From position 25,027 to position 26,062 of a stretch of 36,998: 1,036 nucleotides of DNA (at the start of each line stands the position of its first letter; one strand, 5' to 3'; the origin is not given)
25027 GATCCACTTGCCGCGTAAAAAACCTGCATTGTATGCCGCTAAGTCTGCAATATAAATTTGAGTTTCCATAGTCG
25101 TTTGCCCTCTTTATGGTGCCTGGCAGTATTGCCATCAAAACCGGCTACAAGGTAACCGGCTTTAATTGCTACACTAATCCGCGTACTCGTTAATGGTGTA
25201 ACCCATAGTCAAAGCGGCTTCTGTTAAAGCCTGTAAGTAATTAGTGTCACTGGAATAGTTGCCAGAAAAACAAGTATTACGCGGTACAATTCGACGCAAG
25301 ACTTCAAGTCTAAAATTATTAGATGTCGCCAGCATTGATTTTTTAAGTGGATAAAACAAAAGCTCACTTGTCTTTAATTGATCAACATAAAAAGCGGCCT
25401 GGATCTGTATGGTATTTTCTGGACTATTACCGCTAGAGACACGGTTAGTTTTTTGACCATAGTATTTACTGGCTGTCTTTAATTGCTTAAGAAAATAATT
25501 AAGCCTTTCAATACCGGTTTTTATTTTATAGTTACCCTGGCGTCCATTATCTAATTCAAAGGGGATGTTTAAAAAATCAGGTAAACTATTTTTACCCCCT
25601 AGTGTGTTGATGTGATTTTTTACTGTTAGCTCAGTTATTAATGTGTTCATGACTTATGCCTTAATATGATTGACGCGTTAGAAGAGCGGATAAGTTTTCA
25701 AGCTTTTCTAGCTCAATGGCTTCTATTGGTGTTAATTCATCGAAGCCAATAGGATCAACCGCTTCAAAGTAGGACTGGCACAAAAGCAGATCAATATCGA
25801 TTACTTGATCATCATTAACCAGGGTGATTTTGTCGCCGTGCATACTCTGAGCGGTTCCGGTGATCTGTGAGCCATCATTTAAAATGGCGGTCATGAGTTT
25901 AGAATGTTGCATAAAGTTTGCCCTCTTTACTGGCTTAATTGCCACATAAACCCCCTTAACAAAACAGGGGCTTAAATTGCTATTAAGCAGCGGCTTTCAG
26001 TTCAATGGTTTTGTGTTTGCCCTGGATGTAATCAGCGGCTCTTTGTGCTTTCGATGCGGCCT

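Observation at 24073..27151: Opposite-strand anti-restriction island between Q and terS, with three unknown genes as anti-defence candidates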

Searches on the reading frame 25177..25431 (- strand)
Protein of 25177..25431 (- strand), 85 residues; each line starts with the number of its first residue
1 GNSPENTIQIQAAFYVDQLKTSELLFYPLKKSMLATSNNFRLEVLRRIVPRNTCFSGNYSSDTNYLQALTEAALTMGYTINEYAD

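Call 99: search_solved_structures(query=A6, max_evalue=10)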
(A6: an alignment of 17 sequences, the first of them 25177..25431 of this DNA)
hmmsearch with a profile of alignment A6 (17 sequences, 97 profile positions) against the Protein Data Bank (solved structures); distinct sequences matched with E-value up to 10: 10.
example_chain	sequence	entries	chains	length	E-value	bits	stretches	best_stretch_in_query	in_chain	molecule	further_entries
2lci_A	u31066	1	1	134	0.0012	21.9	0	71-97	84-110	Protein OR36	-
2lrh_A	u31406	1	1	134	0.0013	21.8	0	71-97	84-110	De novo designed protein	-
2lr0_A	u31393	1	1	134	0.0014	21.7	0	71-97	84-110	P-loop ntpase fold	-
6h30_A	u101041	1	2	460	0.046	16.9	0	71-96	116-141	Glutamine ABC transporter permease and substrate binding protein protein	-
2ltr_A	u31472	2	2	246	0.16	15.2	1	10-51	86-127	Protein RDE-4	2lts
6s6b_I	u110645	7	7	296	0.67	13.1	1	43-95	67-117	CRISPR-associated RAMP protein, Cmr6 family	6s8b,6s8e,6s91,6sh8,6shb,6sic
4mph_A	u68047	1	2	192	0.87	12.8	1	19-92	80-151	D-alanyl-D-alanine carboxypeptidase family protein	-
3orq_A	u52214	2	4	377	0.96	12.6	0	28-64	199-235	N5-Carboxyaminoimidazole ribonucleotide synthetase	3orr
5mq6_A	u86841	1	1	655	1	12.5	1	30-80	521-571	Pyridine nucleotide-disulfide oxidoreductase-like protein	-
6e9e_A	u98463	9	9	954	2.7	11.2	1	34-68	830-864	EsCas13d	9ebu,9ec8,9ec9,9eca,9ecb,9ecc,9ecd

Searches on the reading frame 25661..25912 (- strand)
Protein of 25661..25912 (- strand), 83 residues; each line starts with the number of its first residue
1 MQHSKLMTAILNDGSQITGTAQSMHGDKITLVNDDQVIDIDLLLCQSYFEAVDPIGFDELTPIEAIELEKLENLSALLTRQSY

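Call 3: search_protein_families(library=pfam, proteins=[window:25661-25912:-], max_evalue=0.1)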
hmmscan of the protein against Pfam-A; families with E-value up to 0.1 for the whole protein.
window:25661-25912:- (83 aa): 0 families

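Call 4: search_protein_families(library=phrogs, proteins=[window:25661-25912:-], max_evalue=0.01)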
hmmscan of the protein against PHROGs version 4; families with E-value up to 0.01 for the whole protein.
window:25661-25912:- (83 aa): 0 families

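Call 12: search_protein_families(library=ncbifam, proteins=[window:25661-25912:-], max_evalue=0.1)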
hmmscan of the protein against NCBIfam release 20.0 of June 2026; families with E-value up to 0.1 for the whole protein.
window:25661-25912:- (83 aa): 0 families

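Call 22: find_homologous_proteins(query=window:25661-25912:-, max_evalue=0.01)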
Query window:25661-25912:- (83 aa): 17 proteins with E <= 0.01 among 17 candidates.
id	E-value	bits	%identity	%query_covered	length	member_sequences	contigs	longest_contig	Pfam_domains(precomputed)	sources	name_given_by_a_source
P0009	6.3e-46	171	100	100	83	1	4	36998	-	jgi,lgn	jgi:hypothetical protein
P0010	1.3e-41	157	93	100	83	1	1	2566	-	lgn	-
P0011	3.1e-40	153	92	100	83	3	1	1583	-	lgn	-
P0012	1.3e-39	151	89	100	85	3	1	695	-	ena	-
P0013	1.7e-26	109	66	100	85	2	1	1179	-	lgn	-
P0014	2.5e-26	109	65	100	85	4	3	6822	-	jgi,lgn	jgi:hypothetical protein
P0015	2.6e-26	109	66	100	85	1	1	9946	-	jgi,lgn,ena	jgi:uncharacterized alkaline shock family protein YloU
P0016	3.2e-26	109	66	100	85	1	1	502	-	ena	-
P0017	3.2e-26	109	66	100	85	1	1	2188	-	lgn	-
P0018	2.0e-25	106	64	100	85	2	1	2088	-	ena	-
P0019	7.4e-25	104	65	100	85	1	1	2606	-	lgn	-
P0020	8.7e-25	104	65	100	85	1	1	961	-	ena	-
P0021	5.7e-24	101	65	100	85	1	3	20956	-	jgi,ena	-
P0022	1.9e-23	100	65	100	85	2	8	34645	-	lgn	-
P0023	2.1e-21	93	58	100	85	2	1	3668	-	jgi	-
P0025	8.2e-14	69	54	94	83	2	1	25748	-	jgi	-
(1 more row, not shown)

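Call 28: find_encoding_contigs(protein=P0025, flank=6000, max_places=2)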
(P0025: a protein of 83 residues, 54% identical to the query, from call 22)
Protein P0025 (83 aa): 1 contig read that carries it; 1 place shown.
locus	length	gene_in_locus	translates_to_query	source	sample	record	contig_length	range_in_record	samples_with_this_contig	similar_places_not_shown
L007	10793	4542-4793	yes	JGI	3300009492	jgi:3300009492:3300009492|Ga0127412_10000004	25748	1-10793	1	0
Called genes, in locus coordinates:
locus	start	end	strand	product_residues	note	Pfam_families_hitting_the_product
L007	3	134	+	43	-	?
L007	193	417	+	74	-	-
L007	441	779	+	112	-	-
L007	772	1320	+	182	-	-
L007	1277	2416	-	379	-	PF00989:PAS, PF08448:PAS_4 (faint), PF13426:PAS_9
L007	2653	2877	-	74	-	PF03692:CxxCxxCC (faint)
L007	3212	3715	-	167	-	-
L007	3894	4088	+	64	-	-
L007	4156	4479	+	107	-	PF11171:DUF2958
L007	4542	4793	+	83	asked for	-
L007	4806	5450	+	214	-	PF07275:ArdA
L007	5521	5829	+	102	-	-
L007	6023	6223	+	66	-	-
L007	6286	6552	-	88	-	-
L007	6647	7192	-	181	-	PF27659:CHP02642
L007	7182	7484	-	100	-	PF06147:DUF968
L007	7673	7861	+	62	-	PF12728:HTH_17 (weak)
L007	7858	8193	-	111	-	-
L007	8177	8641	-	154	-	-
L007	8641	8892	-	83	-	-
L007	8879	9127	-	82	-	-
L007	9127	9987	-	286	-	PF00145:DNA_methylase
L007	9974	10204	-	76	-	-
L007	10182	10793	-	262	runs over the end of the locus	-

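Call 29: find_encoding_contigs(protein=P0021, flank=6000, max_places=3)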
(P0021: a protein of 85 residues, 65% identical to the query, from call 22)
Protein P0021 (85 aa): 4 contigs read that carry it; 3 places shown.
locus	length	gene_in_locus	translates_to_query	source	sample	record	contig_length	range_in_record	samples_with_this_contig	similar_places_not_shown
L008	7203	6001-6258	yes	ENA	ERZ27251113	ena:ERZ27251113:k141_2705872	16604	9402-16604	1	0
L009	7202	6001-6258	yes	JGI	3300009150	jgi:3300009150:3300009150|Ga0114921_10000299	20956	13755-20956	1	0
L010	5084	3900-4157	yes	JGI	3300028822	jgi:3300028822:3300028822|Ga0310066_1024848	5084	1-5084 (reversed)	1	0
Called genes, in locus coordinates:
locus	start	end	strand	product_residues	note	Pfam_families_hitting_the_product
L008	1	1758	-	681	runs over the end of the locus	PF16510:P22_portal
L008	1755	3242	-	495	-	PF03237:Terminase_6N, PF17289:Terminase_6C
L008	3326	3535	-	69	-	-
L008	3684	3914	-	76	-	-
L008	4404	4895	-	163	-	-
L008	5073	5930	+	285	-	PF08401:ArdcN, PF18818:MPTase-PolyVal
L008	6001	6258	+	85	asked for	-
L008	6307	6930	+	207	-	PF07275:ArdA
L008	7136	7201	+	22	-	?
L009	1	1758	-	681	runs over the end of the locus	PF16510:P22_portal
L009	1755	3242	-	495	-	PF03237:Terminase_6N, PF17289:Terminase_6C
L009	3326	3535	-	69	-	-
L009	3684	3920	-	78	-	-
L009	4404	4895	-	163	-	-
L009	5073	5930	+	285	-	PF08401:ArdcN, PF18818:MPTase-PolyVal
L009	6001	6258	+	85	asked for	-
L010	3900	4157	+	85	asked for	-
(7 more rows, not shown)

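Call 30: find_encoding_contigs(protein=P0015, flank=6000, max_places=2)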
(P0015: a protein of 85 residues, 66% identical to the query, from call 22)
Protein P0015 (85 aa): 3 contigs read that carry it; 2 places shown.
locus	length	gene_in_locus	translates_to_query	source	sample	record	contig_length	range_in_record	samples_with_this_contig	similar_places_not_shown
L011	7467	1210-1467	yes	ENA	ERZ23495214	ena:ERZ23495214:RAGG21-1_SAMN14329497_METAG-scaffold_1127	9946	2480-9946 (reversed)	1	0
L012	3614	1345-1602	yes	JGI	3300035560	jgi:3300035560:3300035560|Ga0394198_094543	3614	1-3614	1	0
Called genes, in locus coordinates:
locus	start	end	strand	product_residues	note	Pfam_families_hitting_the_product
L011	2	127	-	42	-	?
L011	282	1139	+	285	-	PF08401:ArdcN, PF18818:MPTase-PolyVal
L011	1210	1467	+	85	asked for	-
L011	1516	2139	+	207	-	PF07275:ArdA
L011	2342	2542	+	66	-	-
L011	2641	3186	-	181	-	PF27659:CHP02642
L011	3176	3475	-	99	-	PF06147:DUF968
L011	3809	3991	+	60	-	PF12728:HTH_17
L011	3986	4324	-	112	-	-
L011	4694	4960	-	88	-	-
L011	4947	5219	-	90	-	-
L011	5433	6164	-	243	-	-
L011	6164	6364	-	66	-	PF14549:P22_Cro (weak), PF15943:YdaS_toxin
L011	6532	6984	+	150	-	PF01381:HTH_3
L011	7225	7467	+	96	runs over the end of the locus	-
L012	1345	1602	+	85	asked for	-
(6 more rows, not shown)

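Call 35: predict_structure(alignment_id=A3)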
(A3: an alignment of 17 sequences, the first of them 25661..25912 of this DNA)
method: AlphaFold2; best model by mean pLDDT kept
length: 83 residues; sequences in the alignment: 17
mean_pLDDT: 80.2   pTM: 0.45
mean pLDDT of the five models: 80.2, 77.6, 61.6, 52.6, 50.2
residues with pLDDT >= 90: 12; 70-90: 59; 50-70: 11; < 50: 1
segments of 3 or more residues with pLDDT < 50: none
pLDDT, mean of each block of 10 residues (from residue 1): 72 85 79 83 82 65 89 90 71
secondary structure, 60 per line:
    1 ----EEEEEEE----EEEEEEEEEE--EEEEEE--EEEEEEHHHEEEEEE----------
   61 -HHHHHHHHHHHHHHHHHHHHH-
elements in order: E5-11 E16-25 E28-33 E36-41 E45-50 H62-82

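Call 37: fold_search(model_id=the predicted structure, library=pdb)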
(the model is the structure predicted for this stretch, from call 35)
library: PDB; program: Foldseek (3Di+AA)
matches with E <= 10: 1128; with E <= 0.001: 0
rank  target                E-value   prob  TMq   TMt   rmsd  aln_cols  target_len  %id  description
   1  6gwk_E                1.3e-03  1.00  0.54  0.66   1.3        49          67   16  The crystal structure of Hfq from Caulobacter crescentus (released 2019-05-22)
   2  6gwk_B                2.3e-03  1.00  0.53  0.56   1.3        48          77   17  The crystal structure of Hfq from Caulobacter crescentus (released 2019-05-22)
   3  4nl3_A                2.3e-03  1.00  0.53  0.60   1.5        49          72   16  Crystal Structure of Listeria monocytogenes Hfq in complex with U6 RNA (released 2014-09-10)
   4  4nl3_B                2.8e-03  1.00  0.53  0.61   1.5        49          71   16  Crystal Structure of Listeria monocytogenes Hfq in complex with U6 RNA (released 2014-09-10)
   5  6gwk_S                3.0e-03  1.00  0.54  0.71   1.2        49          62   16  The crystal structure of Hfq from Caulobacter crescentus (released 2019-05-22)
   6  6gwk_R                3.0e-03  1.00  0.54  0.62   1.3        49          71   16  The crystal structure of Hfq from Caulobacter crescentus (released 2019-05-22)
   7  6gwk_A                3.1e-03  1.00  0.54  0.70   1.2        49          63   16  The crystal structure of Hfq from Caulobacter crescentus (released 2019-05-22)
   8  6gwk_M                3.1e-03  1.00  0.54  0.67   1.2        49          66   16  The crystal structure of Hfq from Caulobacter crescentus (released 2019-05-22)
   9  6gwk_X                3.1e-03  1.00  0.53  0.65   1.4        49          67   16  The crystal structure of Hfq from Caulobacter crescentus (released 2019-05-22)
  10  6gwk_F                3.5e-03  1.00  0.53  0.63   1.4        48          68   17  The crystal structure of Hfq from Caulobacter crescentus (released 2019-05-22)
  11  3hsb_A                3.7e-03  1.00  0.53  0.64   1.5        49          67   14  Crystal structure of YmaH (Hfq) from Bacillus subtilis in complex with an RNA aptamer (released 2010-06-23)
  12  4nl2_C                4.0e-03  1.00  0.53  0.59   1.5        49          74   16  Crystal Structure of Listeria monocytogenes Hfq (released 2014-09-10)
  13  6gwk_L                4.2e-03  1.00  0.54  0.63   1.3        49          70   16  The crystal structure of Hfq from Caulobacter crescentus (released 2019-05-22)
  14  4nl2_F                4.2e-03  1.00  0.53  0.58   1.5        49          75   16  Crystal Structure of Listeria monocytogenes Hfq (released 2014-09-10)
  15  4noy_C                4.5e-03  1.00  0.56  0.63   1.6        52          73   15  Crystal structure of Listeria monocytogenes Hfq F43W (released 2014-09-10)
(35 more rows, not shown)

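Call 38: search_solved_structures(query=A3, max_evalue=10)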
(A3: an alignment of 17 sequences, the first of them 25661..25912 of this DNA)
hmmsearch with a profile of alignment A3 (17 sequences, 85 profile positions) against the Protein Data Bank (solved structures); distinct sequences matched with E-value up to 10: 2.
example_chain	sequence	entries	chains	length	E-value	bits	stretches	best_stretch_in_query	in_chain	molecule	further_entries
8tcf_B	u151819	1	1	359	0.57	14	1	7-65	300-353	Integrin beta-8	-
2mjd_A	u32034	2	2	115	1.3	12.8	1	7-72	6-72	Adrenodoxin homolog, mitochondrial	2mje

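Call 46: find_related_loci(query=A3, collection=genome_contigs, flank=6000)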
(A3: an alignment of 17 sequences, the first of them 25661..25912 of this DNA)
Query A3 (83 aa) in genome_contigs; peptide patterns used: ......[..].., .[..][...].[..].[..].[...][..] (x = any residue, [..] = any of these).
98 stretches matched a pattern, but none encodes a relative of the query by tblastn (E <= 1e-3).

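Call 57: fold_search(model_id=the predicted structure, library=viral)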
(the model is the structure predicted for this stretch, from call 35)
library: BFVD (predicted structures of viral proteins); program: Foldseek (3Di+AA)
matches with E <= 10: 1274; with E <= 0.001: 0
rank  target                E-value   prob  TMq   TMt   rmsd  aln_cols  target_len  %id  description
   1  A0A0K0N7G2            3.5e-03  1.00  0.59  0.70   4.1        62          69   10  Uncharacterized protein [Gordonia phage GMA2]
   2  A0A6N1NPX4            4.4e-03  1.00  0.55  0.11   3.0        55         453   24  Uncharacterized protein [Tupanvirus deep ocean]
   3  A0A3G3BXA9            1.1e-02  1.00  0.52  0.61   1.8        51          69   18  (no name in the UniProt tables at hand)
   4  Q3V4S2                1.1e-02  1.00  0.54  0.53   4.1        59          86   17  Uncharacterized protein ORF86 [Acidianus two-tailed virus]
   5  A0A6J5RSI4            1.3e-02  1.00  0.54  0.34  11.3        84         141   12  Uncharacterized protein [uncultured Caudovirales phage]
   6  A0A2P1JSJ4            1.4e-02  1.00  0.52  0.65   1.4        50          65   16  Uncharacterized protein [Gordonia phage Waits]
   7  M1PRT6                1.4e-02  1.00  0.49  0.55   3.3        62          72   14  (no name in the UniProt tables at hand)
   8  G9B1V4                1.5e-02  1.00  0.54  0.29  12.8        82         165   21  Gp203 [Bacillus phage W.Ph.]
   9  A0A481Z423            1.7e-02  1.00  0.53  0.12   1.6        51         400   22  Uncharacterized protein [Pithovirus LCPAC102]
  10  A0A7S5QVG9            1.7e-02  1.00  0.39  0.34   5.7        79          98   15  (no name in the UniProt tables at hand)
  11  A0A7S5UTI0            1.8e-02  1.00  0.45  0.49   3.0        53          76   11  Uncharacterized protein [Rhizobium phage RHph_Y1_20]
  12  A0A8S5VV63            2.3e-02  1.00  0.51  0.17   3.3        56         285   18  (no name in the UniProt tables at hand)
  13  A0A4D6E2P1            2.4e-02  1.00  0.45  0.55   5.0        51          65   12  Uncharacterized protein [Gordonia phage GodonK]
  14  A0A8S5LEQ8            2.7e-02  1.00  0.48  0.65   2.7        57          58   14  Uncharacterized protein [Siphoviridae sp. ctTic26]
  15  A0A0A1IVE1            2.7e-02  1.00  0.41  0.41   4.4        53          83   19  Uncharacterized protein [Pseudomonas phage vB_PaeP_PAO1_1-15pyo]
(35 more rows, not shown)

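Call 76: search_protein_families(library=pfam, alignment_id=A3, max_evalue=10)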
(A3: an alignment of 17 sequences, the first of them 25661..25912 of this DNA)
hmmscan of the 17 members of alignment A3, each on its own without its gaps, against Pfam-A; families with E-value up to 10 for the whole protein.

A. member 1, window:25661-25912:- (83 aa): 0 families

B. families by the number of members that match (of 17 scanned): 5 families
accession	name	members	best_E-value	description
PF03780.18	Asp23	3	0.013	Asp23 family, cell envelope-related function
PF18277.6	AbrB_C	1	0.13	AbrB C-terminal domain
PF17068.10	RRG8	1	0.17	Required for respiratory growth protein 8 mitochondrial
PF08279.18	HTH_11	1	0.17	HTH domain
PF21490.2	PB2_cap-binding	1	0.2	Polymerase basic protein 2, cap-binding domain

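Call 78: search_protein_families(library=pfam, proteins=[L007:5521-5829:+, L007:3894-4088:+, L007:4156-4479:+, L007:6286-6552:-], max_evalue=0.1)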
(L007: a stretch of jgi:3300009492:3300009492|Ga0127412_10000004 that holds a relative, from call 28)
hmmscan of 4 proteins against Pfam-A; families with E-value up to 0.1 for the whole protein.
L007:5521-5829:+ (102 aa): 1 family
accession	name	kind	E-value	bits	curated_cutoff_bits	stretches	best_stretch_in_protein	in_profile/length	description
PF19575.5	HTH_58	-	0.064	13.6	23.8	1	35-58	21-44/62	Helix-turn-helix domain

L007:3894-4088:+ (64 aa): 0 families

L007:4156-4479:+ (107 aa): 1 family
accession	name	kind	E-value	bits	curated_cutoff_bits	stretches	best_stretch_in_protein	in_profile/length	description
PF11171.13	DUF2958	-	4.6e-29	101.4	21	1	9-105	12-110/111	Protein of unknown function (DUF2958)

L007:6286-6552:- (88 aa): 0 families

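Call 91: search_dna_similar(query=window:25661-25912:-, collection=plasmids, mode=protein, max_evalue=0.1, max_rows=10)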
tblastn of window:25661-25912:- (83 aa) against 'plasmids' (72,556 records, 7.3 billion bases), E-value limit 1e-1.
No match.

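Call 92: search_dna_similar(query=window:25661-25912:-, collection=phages, mode=protein, max_evalue=0.1, max_rows=10)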
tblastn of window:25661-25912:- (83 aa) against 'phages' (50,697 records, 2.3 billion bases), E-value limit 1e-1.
No match.

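Call 96: find_encoding_contigs(protein=P0014, flank=6000, max_places=3)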
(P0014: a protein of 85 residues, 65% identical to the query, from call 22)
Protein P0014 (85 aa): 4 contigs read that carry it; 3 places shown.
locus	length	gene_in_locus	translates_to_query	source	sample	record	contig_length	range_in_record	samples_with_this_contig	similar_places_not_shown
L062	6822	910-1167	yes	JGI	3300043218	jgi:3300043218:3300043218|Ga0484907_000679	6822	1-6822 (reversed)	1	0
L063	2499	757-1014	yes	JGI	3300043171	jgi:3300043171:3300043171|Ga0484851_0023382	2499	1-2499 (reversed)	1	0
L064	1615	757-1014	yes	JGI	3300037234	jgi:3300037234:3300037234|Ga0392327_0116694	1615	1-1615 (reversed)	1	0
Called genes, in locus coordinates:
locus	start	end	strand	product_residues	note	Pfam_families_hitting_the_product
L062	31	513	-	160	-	-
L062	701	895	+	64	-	-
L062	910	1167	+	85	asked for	-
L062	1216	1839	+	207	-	PF07275:ArdA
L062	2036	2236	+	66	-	-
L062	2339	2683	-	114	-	PF27659:CHP02642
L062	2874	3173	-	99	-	PF06147:DUF968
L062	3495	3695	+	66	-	PF12728:HTH_17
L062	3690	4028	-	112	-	-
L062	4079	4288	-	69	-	-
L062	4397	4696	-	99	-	-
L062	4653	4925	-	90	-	-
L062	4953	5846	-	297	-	PF00145:DNA_methylase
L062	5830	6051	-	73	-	-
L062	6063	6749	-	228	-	-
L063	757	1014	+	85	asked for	-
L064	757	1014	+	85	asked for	-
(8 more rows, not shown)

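Call 109: search_protein_families(library=padloc, proteins=[window:25661-25912:-, L007:5521-5829:+, L007:3894-4088:+], max_evalue=0.01)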
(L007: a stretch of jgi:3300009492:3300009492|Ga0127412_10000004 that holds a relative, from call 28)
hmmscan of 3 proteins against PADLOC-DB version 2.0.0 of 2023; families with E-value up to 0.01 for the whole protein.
window:25661-25912:- (83 aa): 0 families

L007:5521-5829:+ (102 aa): 2 families
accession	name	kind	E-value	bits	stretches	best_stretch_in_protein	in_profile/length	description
PDLC05008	PDC-S36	-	1.2e-24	85.6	1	9-100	4-95/280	-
PDLC04132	HNH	-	7.5e-05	20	1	4-65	21-78/286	-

L007:3894-4088:+ (64 aa): 0 families
